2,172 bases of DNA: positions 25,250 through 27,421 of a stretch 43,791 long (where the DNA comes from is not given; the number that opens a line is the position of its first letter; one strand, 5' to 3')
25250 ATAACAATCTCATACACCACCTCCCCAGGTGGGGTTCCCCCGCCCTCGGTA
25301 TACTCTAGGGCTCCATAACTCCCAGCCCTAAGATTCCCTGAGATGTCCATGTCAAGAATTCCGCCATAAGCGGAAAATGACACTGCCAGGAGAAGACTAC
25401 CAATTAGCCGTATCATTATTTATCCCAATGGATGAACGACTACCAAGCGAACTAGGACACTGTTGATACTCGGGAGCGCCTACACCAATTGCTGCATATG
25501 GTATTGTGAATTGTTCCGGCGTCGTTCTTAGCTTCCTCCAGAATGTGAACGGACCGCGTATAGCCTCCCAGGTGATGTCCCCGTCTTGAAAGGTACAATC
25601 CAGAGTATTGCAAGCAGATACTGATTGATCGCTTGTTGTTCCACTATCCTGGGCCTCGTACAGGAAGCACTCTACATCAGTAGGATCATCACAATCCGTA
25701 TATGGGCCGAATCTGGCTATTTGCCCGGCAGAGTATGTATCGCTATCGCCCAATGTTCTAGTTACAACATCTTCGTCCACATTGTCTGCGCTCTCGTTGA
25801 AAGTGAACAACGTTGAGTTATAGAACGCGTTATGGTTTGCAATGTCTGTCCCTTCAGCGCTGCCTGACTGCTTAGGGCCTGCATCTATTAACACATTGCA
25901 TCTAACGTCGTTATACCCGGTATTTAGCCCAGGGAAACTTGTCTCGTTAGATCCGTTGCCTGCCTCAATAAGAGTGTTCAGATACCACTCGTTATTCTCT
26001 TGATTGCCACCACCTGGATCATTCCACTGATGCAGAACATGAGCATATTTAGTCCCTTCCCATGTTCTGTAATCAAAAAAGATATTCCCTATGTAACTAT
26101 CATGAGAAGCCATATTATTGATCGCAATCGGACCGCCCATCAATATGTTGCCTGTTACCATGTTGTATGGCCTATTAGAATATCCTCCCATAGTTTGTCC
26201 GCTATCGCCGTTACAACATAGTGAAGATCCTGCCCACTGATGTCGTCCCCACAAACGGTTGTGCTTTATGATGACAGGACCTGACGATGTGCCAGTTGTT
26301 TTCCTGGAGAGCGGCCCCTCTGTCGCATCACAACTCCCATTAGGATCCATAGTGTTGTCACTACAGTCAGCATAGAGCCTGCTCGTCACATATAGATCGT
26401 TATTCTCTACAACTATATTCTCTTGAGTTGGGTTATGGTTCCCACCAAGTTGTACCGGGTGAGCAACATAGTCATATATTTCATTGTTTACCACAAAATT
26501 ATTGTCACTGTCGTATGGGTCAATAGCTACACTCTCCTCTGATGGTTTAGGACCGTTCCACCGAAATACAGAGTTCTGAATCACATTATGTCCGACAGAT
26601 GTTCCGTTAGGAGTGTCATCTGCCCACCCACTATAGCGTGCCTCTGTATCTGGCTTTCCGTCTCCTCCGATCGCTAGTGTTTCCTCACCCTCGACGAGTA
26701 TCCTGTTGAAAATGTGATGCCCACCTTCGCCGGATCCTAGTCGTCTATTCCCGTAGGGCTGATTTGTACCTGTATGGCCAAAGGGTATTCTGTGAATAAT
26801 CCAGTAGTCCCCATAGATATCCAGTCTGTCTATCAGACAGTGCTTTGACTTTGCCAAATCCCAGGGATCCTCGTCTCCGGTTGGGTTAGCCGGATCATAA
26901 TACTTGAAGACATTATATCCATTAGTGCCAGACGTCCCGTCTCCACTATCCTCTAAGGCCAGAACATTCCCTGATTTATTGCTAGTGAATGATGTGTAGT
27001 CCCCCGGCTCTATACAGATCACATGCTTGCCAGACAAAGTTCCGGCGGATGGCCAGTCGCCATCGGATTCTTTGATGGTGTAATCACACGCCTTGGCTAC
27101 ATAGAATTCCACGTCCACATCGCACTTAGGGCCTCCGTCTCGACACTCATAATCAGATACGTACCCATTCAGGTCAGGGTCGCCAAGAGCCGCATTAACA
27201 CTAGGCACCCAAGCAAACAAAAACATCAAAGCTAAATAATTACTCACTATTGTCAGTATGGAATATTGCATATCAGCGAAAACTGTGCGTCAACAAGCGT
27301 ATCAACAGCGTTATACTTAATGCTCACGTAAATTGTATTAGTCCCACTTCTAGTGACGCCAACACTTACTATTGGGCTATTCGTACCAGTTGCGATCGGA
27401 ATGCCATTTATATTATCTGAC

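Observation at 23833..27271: Two paralogous Cys-rich beta-helix proteins in the tail-fibre region carry signal-peptide-like N-termini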

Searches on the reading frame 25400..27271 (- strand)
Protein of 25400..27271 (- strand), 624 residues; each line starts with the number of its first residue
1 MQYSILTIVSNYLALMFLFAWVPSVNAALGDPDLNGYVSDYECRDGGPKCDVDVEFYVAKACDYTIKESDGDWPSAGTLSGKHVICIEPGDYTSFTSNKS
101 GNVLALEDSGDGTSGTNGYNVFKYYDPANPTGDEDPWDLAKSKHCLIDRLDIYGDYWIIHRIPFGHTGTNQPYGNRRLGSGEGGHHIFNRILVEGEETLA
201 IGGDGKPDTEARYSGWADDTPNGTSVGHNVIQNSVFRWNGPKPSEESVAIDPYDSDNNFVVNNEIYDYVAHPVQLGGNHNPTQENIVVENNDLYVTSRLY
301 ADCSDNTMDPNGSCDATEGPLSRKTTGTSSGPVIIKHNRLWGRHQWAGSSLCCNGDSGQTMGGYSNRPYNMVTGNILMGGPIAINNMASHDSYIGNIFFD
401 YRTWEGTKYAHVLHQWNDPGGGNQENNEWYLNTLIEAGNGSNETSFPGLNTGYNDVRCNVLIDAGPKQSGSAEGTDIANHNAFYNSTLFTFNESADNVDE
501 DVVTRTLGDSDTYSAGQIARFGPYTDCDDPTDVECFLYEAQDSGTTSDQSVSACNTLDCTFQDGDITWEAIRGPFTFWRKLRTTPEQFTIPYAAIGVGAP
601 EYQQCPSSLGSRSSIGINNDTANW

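Call 5: search_protein_families(library=pfam, proteins=[window:25400-27271:-], max_evalue=0.1)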
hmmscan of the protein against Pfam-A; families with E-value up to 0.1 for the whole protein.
window:25400-27271:- (624 aa): 1 family
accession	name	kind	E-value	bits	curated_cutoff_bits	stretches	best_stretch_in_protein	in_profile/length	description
PF13229.12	Beta_helix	-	0.01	15.9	25.9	1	225-292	53-114/158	Right handed beta helix region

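Call 6: search_protein_families(library=phrogs, proteins=[window:25400-27271:-], max_evalue=0.01)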
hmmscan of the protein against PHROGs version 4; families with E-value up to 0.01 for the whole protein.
window:25400-27271:- (624 aa): 0 families

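Call 8: search_dna_similar(query=window:25400-27271:-, collection=phages, mode=protein, max_rows=25)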
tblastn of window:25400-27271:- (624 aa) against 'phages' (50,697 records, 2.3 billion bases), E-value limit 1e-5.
No match.

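Call 9: find_homologous_proteins(query=window:25400-27271:-, max_evalue=0.001)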
Query window:25400-27271:- (624 aa): 95 proteins with E <= 0.001 among 8000 candidates.
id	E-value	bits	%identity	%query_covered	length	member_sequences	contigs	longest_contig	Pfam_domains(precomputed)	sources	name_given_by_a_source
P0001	0.0e+0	1487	100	100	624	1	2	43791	-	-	-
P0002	5.1e-122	427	40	97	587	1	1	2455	-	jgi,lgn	jgi:hypothetical protein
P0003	6.1e-114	400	38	99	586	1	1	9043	-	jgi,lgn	-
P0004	1.5e-108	383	37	97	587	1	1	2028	-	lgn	-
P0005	6.3e-107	377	38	98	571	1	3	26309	-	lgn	-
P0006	9.8e-106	373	39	98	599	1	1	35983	-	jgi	jgi:hypothetical protein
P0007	9.6e-105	370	38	94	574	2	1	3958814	-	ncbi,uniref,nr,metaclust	ncbi:hypothetical protein SVA_1547 [Sulfurifustis variabilis]|uniref:Right handed beta helix domain-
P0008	1.7e-104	369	37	98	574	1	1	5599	-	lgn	-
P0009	1.3e-101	360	39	96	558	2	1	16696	-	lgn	-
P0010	5.0e-101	358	37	98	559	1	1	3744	-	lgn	-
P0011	9.8e-101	357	38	94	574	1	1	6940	-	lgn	-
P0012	9.6e-97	343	35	96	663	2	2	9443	-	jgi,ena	-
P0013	3.2e-96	342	35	94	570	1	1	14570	-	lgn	-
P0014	9.8e-96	340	37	95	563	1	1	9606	-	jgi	jgi:hypothetical protein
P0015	2.5e-95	339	35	97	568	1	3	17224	-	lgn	-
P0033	1.8e-71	260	34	94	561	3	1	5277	PF13229.13,PF22842.4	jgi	jgi:hypothetical protein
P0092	4.8e-16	77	25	74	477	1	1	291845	-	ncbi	-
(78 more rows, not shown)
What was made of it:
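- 25397..27271 (-): Gene for the 624-aa beta-helix protein (P0001). It is a member of the '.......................' subfamily of EPS-locus exported proteins. It has 95 homologues, the best 40% identical with 94-99% coverage (call 9).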

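Call 10: search_solved_structures(query=window:25400-27271:-, max_evalue=1)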
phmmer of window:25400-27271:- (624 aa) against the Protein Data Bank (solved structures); distinct sequences matched with E-value up to 1: 2.
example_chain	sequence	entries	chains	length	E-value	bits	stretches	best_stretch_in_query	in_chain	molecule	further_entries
5czd_B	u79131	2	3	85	0.2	13.5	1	517-583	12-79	Acyl-carrier-protein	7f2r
8k4r_B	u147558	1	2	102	0.27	13.1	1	516-583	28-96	Acyl-carrier-protein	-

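Call 14: find_encoding_contigs(protein=P0007, flank=10000, max_places=2)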
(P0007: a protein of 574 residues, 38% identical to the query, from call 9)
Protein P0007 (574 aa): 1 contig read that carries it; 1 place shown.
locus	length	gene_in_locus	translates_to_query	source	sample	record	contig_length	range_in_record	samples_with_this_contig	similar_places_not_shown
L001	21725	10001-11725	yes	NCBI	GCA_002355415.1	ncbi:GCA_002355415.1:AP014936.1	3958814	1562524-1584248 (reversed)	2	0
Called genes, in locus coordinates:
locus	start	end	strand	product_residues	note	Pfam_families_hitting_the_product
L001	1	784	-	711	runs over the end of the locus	PF06082:YjbH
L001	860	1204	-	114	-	-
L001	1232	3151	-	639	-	PF00072:Response_reg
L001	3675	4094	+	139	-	-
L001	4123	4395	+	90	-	-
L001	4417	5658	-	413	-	PF13439:Glyco_transf_4, PF13579:Glyco_trans_4_4, PF00534:Glycos_transf_1, PF13692:Glyco_trans_1_4, PF13524:Glyco_trans_1_2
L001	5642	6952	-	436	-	PF03721:UDPG_MGDP_dh_N, PF00984:UDPG_MGDP_dh, PF03720:UDPG_MGDP_dh_C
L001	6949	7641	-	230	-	PF13489:Methyltransf_23 (weak), PF08241:Methyltransf_11, PF13649:Methyltransf_25 (weak)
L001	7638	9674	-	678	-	PF16889:Hepar_II_III_N, PF05426:Alginate_lyase (weak), PF07940:Hepar_II_III_C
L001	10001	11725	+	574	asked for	-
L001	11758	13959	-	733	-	PF08240:ADH_N (faint), PF00107:ADH_zinc_N, PF01408:GFO_IDH_MocA, PF22725:GFO_IDH_MocA_C3 (weak)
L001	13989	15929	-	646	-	PF13522:GATase_6, PF12481:DUF3700 (weak), PF13537:GATase_7, PF00733:Asn_synthase, PF02540:NAD_synthase (weak)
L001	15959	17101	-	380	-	PF13439:Glyco_transf_4 (weak), PF20706:GT4-conflict, PF00534:Glycos_transf_1, PF13692:Glyco_trans_1_4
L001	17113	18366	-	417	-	PF04932:Wzy_C (weak)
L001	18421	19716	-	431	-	PF13439:Glyco_transf_4 (weak), PF00534:Glycos_transf_1, PF13692:Glyco_trans_1_4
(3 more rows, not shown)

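Call 15: find_encoding_contigs(protein=P0006, flank=10000, max_places=2)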
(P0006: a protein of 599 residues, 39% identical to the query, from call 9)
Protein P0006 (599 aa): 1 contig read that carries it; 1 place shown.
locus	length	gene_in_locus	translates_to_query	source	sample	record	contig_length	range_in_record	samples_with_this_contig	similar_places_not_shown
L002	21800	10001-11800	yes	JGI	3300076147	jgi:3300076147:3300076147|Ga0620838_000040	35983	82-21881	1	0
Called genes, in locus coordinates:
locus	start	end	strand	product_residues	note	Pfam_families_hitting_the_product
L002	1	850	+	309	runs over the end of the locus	?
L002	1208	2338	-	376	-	PF13439:Glyco_transf_4, PF13579:Glyco_trans_4_4, PF00534:Glycos_transf_1, PF13692:Glyco_trans_1_4, PF13524:Glyco_trans_1_2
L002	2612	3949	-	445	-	PF13231:PMT_2, PF09594:GT87 (weak)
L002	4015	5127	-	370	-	PF00535:Glycos_transf_2, PF13641:Glyco_tranf_2_3, PF04138:GtrA_DPMS_TM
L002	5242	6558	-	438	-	PF03721:UDPG_MGDP_dh_N, PF00984:UDPG_MGDP_dh, PF03720:UDPG_MGDP_dh_C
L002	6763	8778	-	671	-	PF16889:Hepar_II_III_N, PF05426:Alginate_lyase (weak), PF07940:Hepar_II_III_C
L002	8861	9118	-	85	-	-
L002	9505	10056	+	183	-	-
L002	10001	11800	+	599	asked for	-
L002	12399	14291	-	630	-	PF12481:DUF3700 (weak), PF13522:GATase_6, PF13537:GATase_7, PF00733:Asn_synthase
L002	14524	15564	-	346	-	PF13439:Glyco_transf_4, PF20706:GT4-conflict (weak), PF00534:Glycos_transf_1, PF13692:Glyco_trans_1_4, PF13524:Glyco_trans_1_2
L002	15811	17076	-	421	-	PF04932:Wzy_C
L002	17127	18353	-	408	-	PF13439:Glyco_transf_4 (weak), PF00534:Glycos_transf_1, PF13692:Glyco_trans_1_4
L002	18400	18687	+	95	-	-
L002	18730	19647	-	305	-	PF00535:Glycos_transf_2, PF10111:Glyco_tranf_2_2, PF13641:Glyco_tranf_2_3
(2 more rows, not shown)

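Call 17: find_encoding_contigs(protein=P0005, flank=10000, max_places=3)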
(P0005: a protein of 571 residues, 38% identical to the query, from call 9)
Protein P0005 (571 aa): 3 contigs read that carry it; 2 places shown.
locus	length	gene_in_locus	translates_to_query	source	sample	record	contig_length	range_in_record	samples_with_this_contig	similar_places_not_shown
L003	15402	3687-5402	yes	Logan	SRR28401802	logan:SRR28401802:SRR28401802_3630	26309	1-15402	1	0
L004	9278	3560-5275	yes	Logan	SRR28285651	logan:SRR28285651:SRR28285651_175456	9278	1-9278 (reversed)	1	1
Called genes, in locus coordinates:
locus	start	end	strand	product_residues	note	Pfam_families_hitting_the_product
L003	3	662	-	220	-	?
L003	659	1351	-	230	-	PF13489:Methyltransf_23 (weak), PF08241:Methyltransf_11 (weak), PF13649:Methyltransf_25 (faint)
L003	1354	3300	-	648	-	PF16889:Hepar_II_III_N, PF05426:Alginate_lyase (weak), PF07940:Hepar_II_III_C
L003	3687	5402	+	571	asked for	-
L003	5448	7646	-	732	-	PF08240:ADH_N (faint), PF00107:ADH_zinc_N, PF01408:GFO_IDH_MocA, PF02894:GFO_IDH_MocA_C (faint), PF22725:GFO_IDH_MocA_C3 (weak)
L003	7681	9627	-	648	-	PF13522:GATase_6, PF13537:GATase_7, PF00733:Asn_synthase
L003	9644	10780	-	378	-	PF13439:Glyco_transf_4, PF13579:Glyco_trans_4_4, PF00534:Glycos_transf_1, PF13692:Glyco_trans_1_4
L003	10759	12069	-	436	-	PF04932:Wzy_C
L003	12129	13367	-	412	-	PF13439:Glyco_transf_4, PF00534:Glycos_transf_1, PF13692:Glyco_trans_1_4, PF20706:GT4-conflict (weak)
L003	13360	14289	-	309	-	PF13641:Glyco_tranf_2_3, PF00535:Glycos_transf_2, PF10111:Glyco_tranf_2_2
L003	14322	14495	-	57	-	-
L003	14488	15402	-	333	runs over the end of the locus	PF00535:Glycos_transf_2, PF10111:Glyco_tranf_2_2, PF13641:Glyco_tranf_2_3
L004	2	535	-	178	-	?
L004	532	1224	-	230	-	PF13489:Methyltransf_23 (weak), PF08241:Methyltransf_11 (weak), PF13649:Methyltransf_25 (faint)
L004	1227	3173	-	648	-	PF16889:Hepar_II_III_N, PF05426:Alginate_lyase (weak), PF07940:Hepar_II_III_C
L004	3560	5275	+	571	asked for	-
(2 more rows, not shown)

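Call 18: find_encoding_contigs(protein=P0092, flank=10000, max_places=2)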
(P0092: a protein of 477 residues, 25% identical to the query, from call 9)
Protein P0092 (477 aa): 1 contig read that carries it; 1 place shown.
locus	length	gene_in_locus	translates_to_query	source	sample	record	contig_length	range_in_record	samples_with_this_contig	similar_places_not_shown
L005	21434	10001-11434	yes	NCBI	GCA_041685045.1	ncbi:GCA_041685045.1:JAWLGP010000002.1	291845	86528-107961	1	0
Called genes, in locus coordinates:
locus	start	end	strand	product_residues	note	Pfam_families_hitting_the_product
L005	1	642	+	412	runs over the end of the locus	PF13439:Glyco_transf_4, PF13579:Glyco_trans_4_4, PF20706:GT4-conflict, PF00534:Glycos_transf_1, PF13692:Glyco_trans_1_4, PF13524:Glyco_trans_1_2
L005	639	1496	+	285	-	PF00535:Glycos_transf_2, PF10111:Glyco_tranf_2_2, PF13641:Glyco_tranf_2_3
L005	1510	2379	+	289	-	PF00535:Glycos_transf_2, PF10111:Glyco_tranf_2_2, PF13641:Glyco_tranf_2_3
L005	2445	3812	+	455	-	PF24793:GINT1_N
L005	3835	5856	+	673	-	PF16889:Hepar_II_III_N, PF07940:Hepar_II_III_C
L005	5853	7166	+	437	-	PF03721:UDPG_MGDP_dh_N, PF00984:UDPG_MGDP_dh, PF03720:UDPG_MGDP_dh_C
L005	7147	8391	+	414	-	PF13439:Glyco_transf_4, PF13579:Glyco_trans_4_4, PF00534:Glycos_transf_1, PF13692:Glyco_trans_1_4, PF13524:Glyco_trans_1_2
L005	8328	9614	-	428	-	PF04932:Wzy_C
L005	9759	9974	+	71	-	-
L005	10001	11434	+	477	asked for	-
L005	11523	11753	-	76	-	-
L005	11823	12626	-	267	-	PF00459:Inositol_P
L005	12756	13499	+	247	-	PF00588:SpoU_methylase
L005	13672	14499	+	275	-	PF00132:Hexapep (weak)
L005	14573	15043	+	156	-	PF02082:Rrf2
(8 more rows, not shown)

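Call 20: find_encoding_contigs(protein=P0001, flank=10000, max_places=4)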
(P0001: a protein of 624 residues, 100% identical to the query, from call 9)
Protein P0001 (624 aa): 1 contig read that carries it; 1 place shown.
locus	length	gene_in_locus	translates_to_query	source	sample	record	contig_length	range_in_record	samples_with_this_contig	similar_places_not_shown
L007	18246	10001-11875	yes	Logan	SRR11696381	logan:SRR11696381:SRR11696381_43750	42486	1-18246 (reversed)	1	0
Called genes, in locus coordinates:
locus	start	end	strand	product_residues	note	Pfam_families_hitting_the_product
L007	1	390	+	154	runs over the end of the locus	-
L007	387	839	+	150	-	PF13759:2OG-FeII_Oxy_5 (faint)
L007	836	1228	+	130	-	PF11367:Tail_completion_gp17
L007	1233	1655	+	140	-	PF16460:Phage_TTP_11 (weak)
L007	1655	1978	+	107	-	-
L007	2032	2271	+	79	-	PF06223:Phage_tail_T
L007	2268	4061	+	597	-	-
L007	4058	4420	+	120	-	-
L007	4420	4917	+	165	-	PF08875:DUF1833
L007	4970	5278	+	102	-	-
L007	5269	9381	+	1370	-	PF24801:FNIII-A_GpJ (weak), PF13550:Phage-tail_3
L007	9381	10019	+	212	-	-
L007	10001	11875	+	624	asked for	-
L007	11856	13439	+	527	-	-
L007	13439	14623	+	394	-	PF11721:Malectin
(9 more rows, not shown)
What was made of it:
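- The phage has an ERF recombinase and a divergent early region, so it may be temperate (call 20).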

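Call 32: find_related_loci(query=A1, collection=viral_contigs, flank=10000)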
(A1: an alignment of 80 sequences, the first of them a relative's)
Query A1 (624 aa) in viral_contigs; peptide patterns used: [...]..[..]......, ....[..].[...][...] (x = any residue, [..] = any of these).
196 stretches matched a pattern; 5 encode a relative of the query (tblastn E <= 1e-3); 5 distinct loci.
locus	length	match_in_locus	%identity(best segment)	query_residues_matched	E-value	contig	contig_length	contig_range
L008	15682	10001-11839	30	8-620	4e-55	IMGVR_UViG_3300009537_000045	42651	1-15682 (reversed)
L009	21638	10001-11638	32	33-619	1e-50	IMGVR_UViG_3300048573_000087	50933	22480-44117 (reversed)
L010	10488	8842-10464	29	35-592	7e-30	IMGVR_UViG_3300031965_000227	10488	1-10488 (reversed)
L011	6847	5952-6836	30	30-349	1e-23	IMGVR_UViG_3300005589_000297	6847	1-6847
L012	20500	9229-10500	27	230-621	8e-23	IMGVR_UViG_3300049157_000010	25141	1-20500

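Call 34: predict_structure(alignment_id=A1)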
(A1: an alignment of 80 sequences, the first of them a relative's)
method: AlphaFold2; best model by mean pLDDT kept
length: 624 residues; sequences in the alignment: 80
mean_pLDDT: 88.6   pTM: 0.91
mean pLDDT of the five models: 88.6, 88.5, 87.3, 87.2, 86.9
residues with pLDDT >= 90: 435; 70-90: 116; 50-70: 45; < 50: 28
segments of 3 or more residues with pLDDT < 50: 1-11, 16-28
pLDDT, mean of each block of 10 residues (from residue 1): 43 47 48 94 95 95 95 83 95 76 75 88 95 92 91 93 83 65 92 81 62 78 82 95 88 95 96 94 96 96 84 92 96 98 89 88 89 97 94 97 84 83 87 93 91 96 96 96 97 93 95 98 96 98 97 97 98 98 97 98 93 89 63
secondary structure, 60 per line:
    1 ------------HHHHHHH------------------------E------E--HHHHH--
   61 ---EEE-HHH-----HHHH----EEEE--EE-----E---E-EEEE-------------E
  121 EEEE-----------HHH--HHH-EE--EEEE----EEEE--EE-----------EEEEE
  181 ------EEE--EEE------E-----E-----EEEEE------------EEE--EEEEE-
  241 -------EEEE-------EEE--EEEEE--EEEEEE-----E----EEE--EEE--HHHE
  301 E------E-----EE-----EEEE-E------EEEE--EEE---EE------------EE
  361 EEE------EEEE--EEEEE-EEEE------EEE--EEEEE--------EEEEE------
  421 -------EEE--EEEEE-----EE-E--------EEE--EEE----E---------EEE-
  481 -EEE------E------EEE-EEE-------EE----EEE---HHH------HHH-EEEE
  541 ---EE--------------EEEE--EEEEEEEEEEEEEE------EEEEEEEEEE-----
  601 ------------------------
elements in order: H13-19 H54-58 E64-66 H76-79 E84-87 E103-106 E120-124 E149-152 E157-160 E176-180 E187-189 E192-194 E213-217 E230-232 E235-239 E248-251 E259-261 E264-268 E271-276 E287-289 E292-294 E321-324 E333-336 E339-341 E359-363 E370-373 E376-380 E382-385 E392-394 E397-401 E410-414 E428-430 E433-437 E455-457 E460-462 E477-479 E482-484 E498-500 E502-504 E518-520 E537-540 E560-563 E566-579 E586-595
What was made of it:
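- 25397..27271 (-): AF2 pLDDT 88.6, pTM 0.91 (call 34).
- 27191..27271 (-): Predicted Sec signal peptide of the 624-aa protein (residues 1-27, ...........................|A). The start codon overlaps the end of the upstream gene by 19 nt. Residues 1-11 and 16-28 have pLDDT <50 (call 34).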
